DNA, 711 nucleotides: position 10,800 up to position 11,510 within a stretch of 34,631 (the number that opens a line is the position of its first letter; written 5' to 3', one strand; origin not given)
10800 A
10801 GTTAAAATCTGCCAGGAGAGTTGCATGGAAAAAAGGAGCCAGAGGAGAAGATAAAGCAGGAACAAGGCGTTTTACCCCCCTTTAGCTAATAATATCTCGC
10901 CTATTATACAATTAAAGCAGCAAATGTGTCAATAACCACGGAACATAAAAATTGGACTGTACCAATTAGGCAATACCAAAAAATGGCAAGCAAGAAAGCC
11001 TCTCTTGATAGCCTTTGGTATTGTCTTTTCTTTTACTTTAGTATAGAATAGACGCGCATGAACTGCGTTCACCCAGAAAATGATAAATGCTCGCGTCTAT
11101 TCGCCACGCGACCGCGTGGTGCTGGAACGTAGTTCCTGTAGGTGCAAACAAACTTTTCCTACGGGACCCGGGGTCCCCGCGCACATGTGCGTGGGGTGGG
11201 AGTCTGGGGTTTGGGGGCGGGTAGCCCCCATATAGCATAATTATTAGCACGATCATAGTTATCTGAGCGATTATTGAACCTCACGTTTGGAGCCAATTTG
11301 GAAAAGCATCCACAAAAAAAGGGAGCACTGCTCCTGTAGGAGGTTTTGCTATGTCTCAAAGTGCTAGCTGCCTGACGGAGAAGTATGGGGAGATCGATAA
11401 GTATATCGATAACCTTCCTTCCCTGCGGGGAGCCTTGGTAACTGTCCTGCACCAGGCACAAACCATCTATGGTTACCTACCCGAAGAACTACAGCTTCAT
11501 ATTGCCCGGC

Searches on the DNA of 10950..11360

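Call 7: search_rna_families(source=window, start=10950, end=11360, threshold=evalue, max_evalue=10, show_alignments=2)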
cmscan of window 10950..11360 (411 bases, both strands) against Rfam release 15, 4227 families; matches with E-value up to 10: 6.
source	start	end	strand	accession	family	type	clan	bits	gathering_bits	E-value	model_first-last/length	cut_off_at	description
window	10978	11019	+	RF00249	mir-46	Gene; miRNA;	-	17.3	44.7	0.9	1-85/85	no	mir-46/mir-47/mir-281 microRNA precursor family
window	11100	11242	+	RF02235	asX1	Gene; sRNA;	-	16.5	70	4.1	1-115/115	no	Xanthomonadaceae sRNA asX1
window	10968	11026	+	RF02436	SpF43_sRNA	Gene; sRNA;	-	15.5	70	3.3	22-83/99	no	Streptococcus sRNA SpF43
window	11208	11300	+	RF02537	TarA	Gene; sRNA;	-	15.5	80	4.5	1-99/99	no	Vibrio ToxT activated RNA TarA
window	11206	11229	-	RF01785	blv_FSE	Cis-reg; frameshift_element;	-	14.9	34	4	1-27/27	no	ribosomal frameshift site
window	11144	11159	+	RF01792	eiav_FSE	Cis-reg; frameshift_element;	-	11.9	40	3.4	1-35/35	no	ribosomal frameshift site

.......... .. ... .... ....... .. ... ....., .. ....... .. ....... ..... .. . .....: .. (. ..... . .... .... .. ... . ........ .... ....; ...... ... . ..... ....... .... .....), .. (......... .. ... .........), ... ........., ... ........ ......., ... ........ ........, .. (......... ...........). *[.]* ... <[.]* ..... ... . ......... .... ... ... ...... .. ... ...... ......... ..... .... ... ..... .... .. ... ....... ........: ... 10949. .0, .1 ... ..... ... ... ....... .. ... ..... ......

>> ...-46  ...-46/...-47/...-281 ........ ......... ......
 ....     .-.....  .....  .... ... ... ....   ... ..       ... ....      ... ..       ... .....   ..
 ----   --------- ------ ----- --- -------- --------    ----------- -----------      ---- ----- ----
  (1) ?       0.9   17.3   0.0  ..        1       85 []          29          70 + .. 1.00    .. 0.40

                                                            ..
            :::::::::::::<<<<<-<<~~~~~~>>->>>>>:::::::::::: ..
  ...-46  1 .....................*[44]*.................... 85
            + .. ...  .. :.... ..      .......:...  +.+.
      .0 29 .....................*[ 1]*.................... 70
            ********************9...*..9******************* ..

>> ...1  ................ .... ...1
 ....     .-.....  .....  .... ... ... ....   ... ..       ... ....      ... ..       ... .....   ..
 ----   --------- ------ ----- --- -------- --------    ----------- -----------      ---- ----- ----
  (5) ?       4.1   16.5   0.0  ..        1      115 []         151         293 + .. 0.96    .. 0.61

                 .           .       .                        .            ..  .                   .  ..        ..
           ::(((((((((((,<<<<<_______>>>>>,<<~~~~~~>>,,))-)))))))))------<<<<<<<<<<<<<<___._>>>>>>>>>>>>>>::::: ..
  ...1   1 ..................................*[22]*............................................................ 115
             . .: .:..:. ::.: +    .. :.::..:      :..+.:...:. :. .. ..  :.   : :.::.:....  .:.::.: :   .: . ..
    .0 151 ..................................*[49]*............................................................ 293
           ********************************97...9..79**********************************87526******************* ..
